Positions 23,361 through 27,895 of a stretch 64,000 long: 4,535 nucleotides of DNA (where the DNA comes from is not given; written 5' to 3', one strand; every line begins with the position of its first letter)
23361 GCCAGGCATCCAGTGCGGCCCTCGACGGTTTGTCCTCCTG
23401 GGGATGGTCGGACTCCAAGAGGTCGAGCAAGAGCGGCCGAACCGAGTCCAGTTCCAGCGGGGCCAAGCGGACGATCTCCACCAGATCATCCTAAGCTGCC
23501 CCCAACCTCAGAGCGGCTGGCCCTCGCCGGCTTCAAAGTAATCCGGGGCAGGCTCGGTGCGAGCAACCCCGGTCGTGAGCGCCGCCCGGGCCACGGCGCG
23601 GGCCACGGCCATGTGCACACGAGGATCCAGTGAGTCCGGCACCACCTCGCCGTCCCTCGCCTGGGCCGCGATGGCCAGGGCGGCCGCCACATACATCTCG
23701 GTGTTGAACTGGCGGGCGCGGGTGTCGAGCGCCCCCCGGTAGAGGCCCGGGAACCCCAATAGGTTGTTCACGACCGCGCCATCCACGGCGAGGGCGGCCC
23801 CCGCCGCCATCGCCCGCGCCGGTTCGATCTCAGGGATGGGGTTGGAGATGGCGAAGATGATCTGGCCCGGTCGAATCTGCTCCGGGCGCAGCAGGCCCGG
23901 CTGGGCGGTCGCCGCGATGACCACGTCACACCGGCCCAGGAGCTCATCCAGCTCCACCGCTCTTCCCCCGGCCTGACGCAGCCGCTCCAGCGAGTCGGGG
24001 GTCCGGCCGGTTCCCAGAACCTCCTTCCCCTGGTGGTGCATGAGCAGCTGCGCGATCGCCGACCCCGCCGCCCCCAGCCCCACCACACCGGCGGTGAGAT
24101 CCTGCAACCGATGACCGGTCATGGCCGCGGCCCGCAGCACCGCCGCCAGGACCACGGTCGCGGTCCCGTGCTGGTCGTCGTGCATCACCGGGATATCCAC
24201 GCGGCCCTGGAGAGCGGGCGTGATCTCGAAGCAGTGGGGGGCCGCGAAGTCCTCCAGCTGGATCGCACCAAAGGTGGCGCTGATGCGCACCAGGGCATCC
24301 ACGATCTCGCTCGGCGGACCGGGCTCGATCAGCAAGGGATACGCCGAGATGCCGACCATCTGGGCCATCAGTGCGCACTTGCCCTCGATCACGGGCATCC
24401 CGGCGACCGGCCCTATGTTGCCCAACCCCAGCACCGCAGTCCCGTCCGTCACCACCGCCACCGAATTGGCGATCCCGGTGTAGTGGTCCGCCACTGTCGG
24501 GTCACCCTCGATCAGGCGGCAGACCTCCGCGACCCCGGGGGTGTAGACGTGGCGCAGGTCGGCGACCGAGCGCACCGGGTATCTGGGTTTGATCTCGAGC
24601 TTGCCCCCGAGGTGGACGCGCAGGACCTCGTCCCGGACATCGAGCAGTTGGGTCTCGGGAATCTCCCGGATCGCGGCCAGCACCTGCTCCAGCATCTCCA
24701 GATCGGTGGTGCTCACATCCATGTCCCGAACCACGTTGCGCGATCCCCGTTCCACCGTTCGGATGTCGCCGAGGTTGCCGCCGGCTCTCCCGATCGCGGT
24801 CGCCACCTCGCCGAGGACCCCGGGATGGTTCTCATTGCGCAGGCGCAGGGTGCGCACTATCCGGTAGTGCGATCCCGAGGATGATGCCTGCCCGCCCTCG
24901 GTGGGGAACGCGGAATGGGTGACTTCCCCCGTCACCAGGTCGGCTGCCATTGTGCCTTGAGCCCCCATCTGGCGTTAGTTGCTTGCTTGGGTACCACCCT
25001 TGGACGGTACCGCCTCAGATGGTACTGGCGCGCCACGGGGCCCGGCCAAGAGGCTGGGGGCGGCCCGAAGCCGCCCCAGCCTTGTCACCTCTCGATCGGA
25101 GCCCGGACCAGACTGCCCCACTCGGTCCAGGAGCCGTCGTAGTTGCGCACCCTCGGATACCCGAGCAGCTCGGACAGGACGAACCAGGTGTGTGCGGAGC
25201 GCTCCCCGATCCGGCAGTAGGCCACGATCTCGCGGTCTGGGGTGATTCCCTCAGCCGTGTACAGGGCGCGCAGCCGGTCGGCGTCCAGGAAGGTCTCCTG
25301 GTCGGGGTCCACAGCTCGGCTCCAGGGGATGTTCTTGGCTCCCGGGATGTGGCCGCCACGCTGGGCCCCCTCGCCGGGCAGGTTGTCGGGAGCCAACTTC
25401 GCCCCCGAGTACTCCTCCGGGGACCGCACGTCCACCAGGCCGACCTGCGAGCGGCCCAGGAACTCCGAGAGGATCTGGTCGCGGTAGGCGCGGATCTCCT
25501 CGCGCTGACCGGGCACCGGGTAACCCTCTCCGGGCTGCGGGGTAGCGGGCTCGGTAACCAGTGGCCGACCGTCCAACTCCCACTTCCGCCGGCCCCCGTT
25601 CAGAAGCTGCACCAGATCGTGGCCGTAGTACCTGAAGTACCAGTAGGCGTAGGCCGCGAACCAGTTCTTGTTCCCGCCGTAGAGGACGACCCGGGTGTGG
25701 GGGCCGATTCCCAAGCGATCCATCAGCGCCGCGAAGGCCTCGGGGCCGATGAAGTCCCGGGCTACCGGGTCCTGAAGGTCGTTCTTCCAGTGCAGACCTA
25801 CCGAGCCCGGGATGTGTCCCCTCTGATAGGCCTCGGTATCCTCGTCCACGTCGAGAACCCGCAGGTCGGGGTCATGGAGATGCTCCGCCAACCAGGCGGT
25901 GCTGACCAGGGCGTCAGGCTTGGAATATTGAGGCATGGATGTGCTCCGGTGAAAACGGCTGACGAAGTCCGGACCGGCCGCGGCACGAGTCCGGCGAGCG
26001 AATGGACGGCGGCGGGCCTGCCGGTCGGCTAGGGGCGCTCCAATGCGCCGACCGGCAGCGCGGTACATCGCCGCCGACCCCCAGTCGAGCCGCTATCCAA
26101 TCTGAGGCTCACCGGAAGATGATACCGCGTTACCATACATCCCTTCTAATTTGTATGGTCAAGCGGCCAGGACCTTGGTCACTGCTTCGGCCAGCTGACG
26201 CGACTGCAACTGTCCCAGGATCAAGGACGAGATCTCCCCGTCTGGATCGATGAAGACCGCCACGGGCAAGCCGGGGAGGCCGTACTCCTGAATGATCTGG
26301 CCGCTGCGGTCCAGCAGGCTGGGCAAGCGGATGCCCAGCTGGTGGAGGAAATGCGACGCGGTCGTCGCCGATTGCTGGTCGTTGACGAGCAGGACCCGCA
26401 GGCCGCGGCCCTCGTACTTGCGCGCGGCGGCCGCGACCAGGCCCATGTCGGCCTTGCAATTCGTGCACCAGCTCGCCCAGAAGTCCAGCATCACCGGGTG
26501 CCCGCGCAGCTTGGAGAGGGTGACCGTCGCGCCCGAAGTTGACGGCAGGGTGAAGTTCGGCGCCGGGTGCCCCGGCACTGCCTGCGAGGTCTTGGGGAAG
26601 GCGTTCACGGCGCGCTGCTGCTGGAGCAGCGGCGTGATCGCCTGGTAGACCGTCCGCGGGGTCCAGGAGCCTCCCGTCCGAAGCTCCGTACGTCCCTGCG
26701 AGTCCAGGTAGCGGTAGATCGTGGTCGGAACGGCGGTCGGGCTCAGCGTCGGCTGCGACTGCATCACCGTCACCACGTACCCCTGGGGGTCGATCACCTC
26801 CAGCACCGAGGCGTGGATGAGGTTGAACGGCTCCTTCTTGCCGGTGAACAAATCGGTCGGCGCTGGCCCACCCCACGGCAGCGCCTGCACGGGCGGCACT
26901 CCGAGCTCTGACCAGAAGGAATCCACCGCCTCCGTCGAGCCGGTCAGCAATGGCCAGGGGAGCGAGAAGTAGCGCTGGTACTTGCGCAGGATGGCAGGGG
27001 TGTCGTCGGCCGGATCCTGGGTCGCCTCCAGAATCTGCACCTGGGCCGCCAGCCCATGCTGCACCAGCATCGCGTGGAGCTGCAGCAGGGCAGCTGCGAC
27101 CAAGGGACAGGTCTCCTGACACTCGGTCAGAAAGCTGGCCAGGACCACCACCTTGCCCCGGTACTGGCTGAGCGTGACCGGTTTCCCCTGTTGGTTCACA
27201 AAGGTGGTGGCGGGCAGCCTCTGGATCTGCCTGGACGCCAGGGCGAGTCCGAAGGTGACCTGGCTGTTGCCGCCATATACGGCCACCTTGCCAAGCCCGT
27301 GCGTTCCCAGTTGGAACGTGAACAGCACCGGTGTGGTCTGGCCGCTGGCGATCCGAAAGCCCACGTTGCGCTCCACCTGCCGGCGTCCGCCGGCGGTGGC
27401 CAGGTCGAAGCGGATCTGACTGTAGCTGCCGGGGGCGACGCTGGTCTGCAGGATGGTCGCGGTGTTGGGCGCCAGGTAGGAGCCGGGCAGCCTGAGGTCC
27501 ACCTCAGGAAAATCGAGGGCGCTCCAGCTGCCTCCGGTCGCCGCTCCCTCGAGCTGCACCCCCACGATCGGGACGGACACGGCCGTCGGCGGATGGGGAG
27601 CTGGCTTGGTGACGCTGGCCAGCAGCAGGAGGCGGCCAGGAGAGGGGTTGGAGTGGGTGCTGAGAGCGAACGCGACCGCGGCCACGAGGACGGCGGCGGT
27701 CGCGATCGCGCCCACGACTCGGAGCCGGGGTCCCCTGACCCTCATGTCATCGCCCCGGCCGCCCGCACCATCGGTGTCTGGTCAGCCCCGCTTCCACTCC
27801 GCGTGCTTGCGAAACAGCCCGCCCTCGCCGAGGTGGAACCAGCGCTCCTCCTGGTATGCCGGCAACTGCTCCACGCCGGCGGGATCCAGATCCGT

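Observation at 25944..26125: Highly structured ~180-nt leader that hides the RBS of a sulfurtransferase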

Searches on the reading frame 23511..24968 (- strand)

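Call 9: search_protein_families(library=pfam, proteins=[window:23511-24968:-])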
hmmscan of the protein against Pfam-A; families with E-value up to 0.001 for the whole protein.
window:23511-24968:- (486 aa): 8 families
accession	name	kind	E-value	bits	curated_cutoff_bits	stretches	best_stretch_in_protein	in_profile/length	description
PF00390.24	malic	-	8.4e-21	75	23.1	1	126-213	6-114/182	Malic enzyme, N-terminal domain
PF03949.21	Malic_M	-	1.4e-10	41.4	23.5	2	268-314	3-49/258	Malic enzyme, NAD binding domain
PF02826.25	2-Hacid_dh_C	-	3.8e-09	36.6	25.1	1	280-353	26-98/178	D-isomer specific 2-hydroxyacid dehydrogenase, NAD binding domain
PF01842.31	ACT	-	1.1e-08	35.1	27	1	40-104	2-65/66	ACT domain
PF13291.12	ACT_4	-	1.2e-06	29.5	27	1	40-105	8-74/80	ACT domain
PF01488.26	Shikimate_DH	-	3.5e-06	27.6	24.3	1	283-360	5-90/138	Shikimate / quinate 5-dehydrogenase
PF22629.2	ACT_AHAS_ss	-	0.0001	22.8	27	1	41-106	1-65/67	AHAS small subunit-like ACT domain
PF03807.23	F420_oxidored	-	0.00015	22.7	21.6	1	294-354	3-67/94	NADP oxidoreductase coenzyme F420-dependent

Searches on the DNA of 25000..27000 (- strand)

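Call 3: search_rna_families(source=window, start=25000, end=27000, threshold=evalue, max_evalue=10, show_alignments=3)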
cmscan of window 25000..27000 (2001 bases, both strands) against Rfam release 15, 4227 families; matches with E-value up to 10: 4.
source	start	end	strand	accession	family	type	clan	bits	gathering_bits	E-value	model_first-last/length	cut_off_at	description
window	26608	26648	+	RF02873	AS-traI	Gene; antisense;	-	24.7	99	0.096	1-77/77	no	Antisense to traI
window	26697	26798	-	RF03859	mir-6132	Gene; miRNA;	-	20.9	112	0.19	1-94/94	no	mir-6132 microRNA precursor family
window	25745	25856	+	RF01514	Afu_513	Gene; snRNA; snoRNA; CD-box;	-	15.2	48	2.5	1-103/103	no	A. fumigatus snoRNA Afu_513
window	25000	25082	-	RF02603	BASRCII26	Gene; sRNA;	-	13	218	3.3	1-123/190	3'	Brucella sRNA CII26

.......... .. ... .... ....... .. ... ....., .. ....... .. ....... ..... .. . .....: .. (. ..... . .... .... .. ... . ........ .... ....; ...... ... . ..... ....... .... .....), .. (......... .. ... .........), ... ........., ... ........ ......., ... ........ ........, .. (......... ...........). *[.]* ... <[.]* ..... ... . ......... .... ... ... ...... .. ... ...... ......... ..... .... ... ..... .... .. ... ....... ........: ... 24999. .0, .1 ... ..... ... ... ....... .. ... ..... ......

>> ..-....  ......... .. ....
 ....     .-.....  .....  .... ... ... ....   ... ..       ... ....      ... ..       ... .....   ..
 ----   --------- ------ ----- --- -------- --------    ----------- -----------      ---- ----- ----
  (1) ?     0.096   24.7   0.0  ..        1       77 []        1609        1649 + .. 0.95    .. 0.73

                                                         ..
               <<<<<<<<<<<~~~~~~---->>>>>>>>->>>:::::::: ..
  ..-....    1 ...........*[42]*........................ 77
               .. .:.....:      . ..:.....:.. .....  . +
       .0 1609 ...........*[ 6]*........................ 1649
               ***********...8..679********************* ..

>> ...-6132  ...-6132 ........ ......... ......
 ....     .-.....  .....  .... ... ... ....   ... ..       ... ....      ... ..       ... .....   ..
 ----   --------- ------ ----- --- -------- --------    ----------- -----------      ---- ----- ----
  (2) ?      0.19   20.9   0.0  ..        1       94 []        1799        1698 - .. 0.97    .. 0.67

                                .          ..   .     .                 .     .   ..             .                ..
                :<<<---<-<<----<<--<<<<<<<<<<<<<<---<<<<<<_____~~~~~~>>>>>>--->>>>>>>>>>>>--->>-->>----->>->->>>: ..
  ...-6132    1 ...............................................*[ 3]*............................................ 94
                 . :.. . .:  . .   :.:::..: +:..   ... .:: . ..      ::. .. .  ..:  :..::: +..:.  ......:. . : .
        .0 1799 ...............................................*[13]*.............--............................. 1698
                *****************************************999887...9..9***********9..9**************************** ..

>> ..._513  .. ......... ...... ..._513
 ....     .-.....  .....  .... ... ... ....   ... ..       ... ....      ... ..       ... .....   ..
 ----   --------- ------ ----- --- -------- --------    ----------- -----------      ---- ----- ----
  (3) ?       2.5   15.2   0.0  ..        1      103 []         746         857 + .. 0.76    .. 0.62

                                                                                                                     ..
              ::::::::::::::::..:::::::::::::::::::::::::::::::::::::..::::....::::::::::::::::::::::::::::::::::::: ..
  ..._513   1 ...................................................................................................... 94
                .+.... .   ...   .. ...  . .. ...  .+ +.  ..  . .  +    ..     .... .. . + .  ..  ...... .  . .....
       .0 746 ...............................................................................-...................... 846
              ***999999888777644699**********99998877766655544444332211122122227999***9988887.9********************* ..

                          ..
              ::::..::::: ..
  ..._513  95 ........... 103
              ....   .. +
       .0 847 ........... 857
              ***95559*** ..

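Call 59: search_rna_families(sources=[L067, L072, L086, L089, L098, L039], threshold=evalue, max_evalue=1)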
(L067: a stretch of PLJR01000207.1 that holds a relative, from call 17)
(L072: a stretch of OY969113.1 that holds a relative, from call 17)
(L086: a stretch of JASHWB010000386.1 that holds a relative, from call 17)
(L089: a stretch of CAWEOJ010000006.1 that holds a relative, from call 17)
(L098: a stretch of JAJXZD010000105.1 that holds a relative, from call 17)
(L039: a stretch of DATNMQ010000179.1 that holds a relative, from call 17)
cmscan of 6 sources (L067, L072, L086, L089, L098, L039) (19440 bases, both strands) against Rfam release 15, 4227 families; matches with E-value up to 1: 0.
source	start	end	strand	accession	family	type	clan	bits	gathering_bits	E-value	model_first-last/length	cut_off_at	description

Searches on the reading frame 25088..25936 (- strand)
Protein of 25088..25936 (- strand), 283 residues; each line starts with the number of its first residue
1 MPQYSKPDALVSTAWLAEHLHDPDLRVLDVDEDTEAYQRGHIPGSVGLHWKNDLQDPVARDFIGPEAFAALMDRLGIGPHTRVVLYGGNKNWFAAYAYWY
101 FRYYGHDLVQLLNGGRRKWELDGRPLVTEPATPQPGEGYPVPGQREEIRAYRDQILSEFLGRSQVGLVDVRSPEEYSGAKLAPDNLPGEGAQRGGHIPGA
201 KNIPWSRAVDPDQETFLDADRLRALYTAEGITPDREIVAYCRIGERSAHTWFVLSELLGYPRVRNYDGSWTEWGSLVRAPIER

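Call 9: search_protein_families(library=pfam, proteins=[window:25088-25936:-])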
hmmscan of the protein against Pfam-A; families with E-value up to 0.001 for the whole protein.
window:25088-25936:- (283 aa): 1 family
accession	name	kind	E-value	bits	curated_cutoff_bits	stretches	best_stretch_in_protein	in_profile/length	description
PF00581.25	Rhodanese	-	5.4e-38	130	22.2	2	156-274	5-100/102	Rhodanese-like domain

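Call 17: find_related_loci(query=window:25088-25936:-, collection=genome_contigs, flank=1200)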
Query window:25088-25936:- (283 aa) in genome_contigs; peptide patterns used: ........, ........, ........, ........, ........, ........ (x = any residue, [..] = any of these).
600 stretches matched a pattern (row limit reached: there are more); 595 encode a relative of the query (tblastn E <= 1e-3); the best 80 are kept; 80 distinct loci.
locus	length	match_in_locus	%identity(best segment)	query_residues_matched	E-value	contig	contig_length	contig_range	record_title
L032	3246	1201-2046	72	1-282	8e-138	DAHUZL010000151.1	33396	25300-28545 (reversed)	MAG TPA_asm: Candidatus Dormiibacterota bacterium isolate clean280 k141_579809, whole genome shotgun sequence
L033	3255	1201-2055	57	4-283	4e-107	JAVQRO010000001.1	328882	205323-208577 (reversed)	MAG: Thermomicrobium sp. isolate SKYBB_h_bin120 NODE_1_length_328882_cov_8.802457, whole genome shotgun sequence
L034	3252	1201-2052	58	4-283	5e-107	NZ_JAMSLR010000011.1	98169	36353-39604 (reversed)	Thermalbibacter longus strain CFH 74404 Scaffold11, whole genome shotgun sequence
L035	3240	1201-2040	57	1-283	4e-105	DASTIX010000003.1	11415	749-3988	MAG TPA_asm: Candidatus Dormiibacterota bacterium isolate SMAG_U1209 k141_991122, whole genome shotgun sequence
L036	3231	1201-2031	59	4-283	8e-105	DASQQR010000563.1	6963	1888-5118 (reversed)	MAG TPA_asm: Anaerolineales bacterium isolate SMAG_U10862 k141_237070, whole genome shotgun sequence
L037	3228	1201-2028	60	4-283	2e-104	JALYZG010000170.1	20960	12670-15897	MAG: Candidatus Dormiibacterota bacterium isolate KAP bin59 SD1490-92_k127_1762120, whole genome shotgun sequence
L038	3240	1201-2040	56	1-283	2e-104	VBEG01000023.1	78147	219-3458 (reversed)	MAG: Chloroflexi bacterium isolate CF_20 14_1009_09_40cm_scaffold_14, whole genome shotgun sequence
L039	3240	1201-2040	56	1-283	4e-104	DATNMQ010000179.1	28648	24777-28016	MAG TPA_asm: Candidatus Sulfotelmatobacter sp. isolate SMAG_U11483 k141_517589, whole genome shotgun sequence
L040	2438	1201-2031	57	4-283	2e-105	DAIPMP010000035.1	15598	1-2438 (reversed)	MAG TPA_asm: Ktedonobacteraceae bacterium isolate CTOTU41336 NODE_2795_length_15598_cov_5.290227, whole genome shotgun s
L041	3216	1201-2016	59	4-283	1e-103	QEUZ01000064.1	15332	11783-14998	MAG: Chloroflexi bacterium isolate CFX8 J3_scaffold_3752, whole genome shotgun sequence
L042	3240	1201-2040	57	1-283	3e-103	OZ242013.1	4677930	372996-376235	MAG: Dehalococcoidia bacterium isolate 46172bb6-85ce-4bfa-83e6-a227f3f22208 genome assembly, chromosome: 1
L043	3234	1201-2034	56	3-283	8e-103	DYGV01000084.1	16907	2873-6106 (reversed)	MAG TPA_asm: Anaerolinea thermophila isolate BE2012_54_8 Afr_mines_BE2012_1601_length_16907_cov_3_350463, whole genome s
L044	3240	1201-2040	56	4-283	3e-102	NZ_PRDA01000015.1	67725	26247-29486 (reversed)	Thermus tenuipuniceus strain YIM 76954 contig015, whole genome shotgun sequence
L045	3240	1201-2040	54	1-283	4e-102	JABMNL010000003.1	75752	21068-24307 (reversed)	MAG: SAR202 cluster bacterium isolate bin.363 k141_335541, whole genome shotgun sequence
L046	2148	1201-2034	55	3-283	5e-104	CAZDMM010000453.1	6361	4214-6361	MAG TPA_asm: uncultured Caldilineaceae bacterium isolate binchicken_co130_5 genome assembly, contig: NODE_7605_length_63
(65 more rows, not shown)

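Call 37: search_protein_families(library=ncbifam, proteins=[window:25088-25936:-])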
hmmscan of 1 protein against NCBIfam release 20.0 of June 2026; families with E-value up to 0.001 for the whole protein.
window:25088-25936:- (283 aa): 4 families
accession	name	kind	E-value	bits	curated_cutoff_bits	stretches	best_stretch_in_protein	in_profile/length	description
NF008557.0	PRK11493.1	equivalog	8.7e-34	116.9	250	1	9-282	5-278/281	3-mercaptopyruvate sulfurtransferase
NF040901.1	SeO3_TeO2_ExtH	equivalog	4.6e-21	75.3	200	2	211-278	280-351/430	selenite/tellurite reduction operon rhodanese-like protein ExtH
NF006444.0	PRK08762.1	equivalog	1.2e-05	24.2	449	0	224-274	59-108/387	molybdopterin-synthase adenylyltransferase MoeB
NF041203.1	rhodanese_LYCAU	equivalog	8.7e-05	22.2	115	0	229-275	71-118/126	rhodanese-related (seleno)protein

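Call 38: search_solved_structures(query=window:25088-25936:-, max_evalue=1e-10)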
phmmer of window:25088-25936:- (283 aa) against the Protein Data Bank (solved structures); distinct sequences matched with E-value up to 1e-10: 30.
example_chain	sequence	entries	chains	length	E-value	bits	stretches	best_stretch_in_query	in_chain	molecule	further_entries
1uar_A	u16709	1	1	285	6.5e-106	357.4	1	4-282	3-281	Rhodanese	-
3hwi_A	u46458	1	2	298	4.8e-100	338.2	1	6-282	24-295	Thiosulfate sulfurtransferase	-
3aax_A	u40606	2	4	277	4.8e-100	338.2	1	6-282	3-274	Putative thiosulfate sulfurtransferase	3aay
8k55_A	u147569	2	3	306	2.7e-90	306.1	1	3-281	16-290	sulfur transferase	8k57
3p3a_A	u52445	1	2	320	1.7e-82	280.5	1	2-281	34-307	Thiosulfate sulfurtransferase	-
3hzu_A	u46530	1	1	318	7.1e-81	275.2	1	3-281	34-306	Thiosulfate sulfurtransferase sseA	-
1e0c_A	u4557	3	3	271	3.3e-36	128.5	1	9-282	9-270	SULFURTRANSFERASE | PUTATIVE THIOSULFATE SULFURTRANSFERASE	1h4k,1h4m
8agf_A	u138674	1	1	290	2.3e-35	125.8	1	9-280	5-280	Thiosulfate sulfurtransferase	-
1urh_A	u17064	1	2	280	3.9e-33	118.4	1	11-282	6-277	3-MERCAPTOPYRUVATE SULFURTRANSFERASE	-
1dp2_A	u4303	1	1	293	1.5e-32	116.5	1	9-280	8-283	RHODANESE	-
8q5z_A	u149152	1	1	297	1.5e-32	116.5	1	9-280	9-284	Thiosulfate sulfurtransferase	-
1boh_A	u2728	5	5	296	1.5e-32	116.5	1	9-280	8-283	RHODANESE | CARBOXYMETHYLATED RHODANESE | SULFUR-SUBSTITUTED RHODANESE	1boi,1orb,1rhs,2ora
1rhd_A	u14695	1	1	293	4.9e-32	114.8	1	9-280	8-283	RHODANESE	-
3olh_A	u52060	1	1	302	2e-25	93.1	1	34-276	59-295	3-mercaptopyruvate sulfurtransferase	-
4jgt_A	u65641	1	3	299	3.8e-25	92.2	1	35-276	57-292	3-mercaptopyruvate sulfurtransferase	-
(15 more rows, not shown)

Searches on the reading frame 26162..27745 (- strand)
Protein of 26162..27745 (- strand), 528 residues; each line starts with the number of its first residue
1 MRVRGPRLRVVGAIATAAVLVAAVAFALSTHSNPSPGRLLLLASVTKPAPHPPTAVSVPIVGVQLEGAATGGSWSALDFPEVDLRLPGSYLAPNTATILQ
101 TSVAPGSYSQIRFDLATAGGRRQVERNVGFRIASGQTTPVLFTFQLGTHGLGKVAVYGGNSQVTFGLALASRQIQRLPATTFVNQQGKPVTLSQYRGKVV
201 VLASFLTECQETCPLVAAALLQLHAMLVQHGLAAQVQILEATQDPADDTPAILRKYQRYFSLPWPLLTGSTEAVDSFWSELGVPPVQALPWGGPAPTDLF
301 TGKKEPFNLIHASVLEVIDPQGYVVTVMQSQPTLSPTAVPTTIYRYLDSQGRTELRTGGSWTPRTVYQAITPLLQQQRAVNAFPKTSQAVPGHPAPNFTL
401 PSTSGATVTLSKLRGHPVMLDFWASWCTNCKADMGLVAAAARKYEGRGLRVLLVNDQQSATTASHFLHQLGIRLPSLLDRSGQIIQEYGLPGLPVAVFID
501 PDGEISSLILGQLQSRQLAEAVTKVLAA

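Call 9: search_protein_families(library=pfam, proteins=[window:26162-27745:-])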
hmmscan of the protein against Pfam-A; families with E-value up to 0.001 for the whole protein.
window:26162-27745:- (528 aa): 7 families
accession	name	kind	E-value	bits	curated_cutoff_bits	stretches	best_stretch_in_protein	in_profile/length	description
PF00578.27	AhpC-TSA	-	6.8e-32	110.4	26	2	391-506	1-122/124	AhpC/TSA family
PF08534.16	Redoxin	-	8.5e-25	87.7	26.6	1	392-514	3-137/148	Redoxin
PF02630.20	SCO1-SenC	-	6.4e-18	65.4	22.8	1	181-283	5-105/134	SCO1/SenC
PF13905.12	Thioredoxin_8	-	9e-09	36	27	1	416-505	2-94/94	Thioredoxin-like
PF00085.26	Thioredoxin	-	1.7e-06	28.4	23.5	1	416-466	19-68/103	Thioredoxin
PF00255.25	GSHPx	-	3.6e-06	27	27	0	183-232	7-54/108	Glutathione peroxidase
PF13098.12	Thioredoxin_2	-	2.7e-05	24.9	27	1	414-520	4-102/104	Thioredoxin-like domain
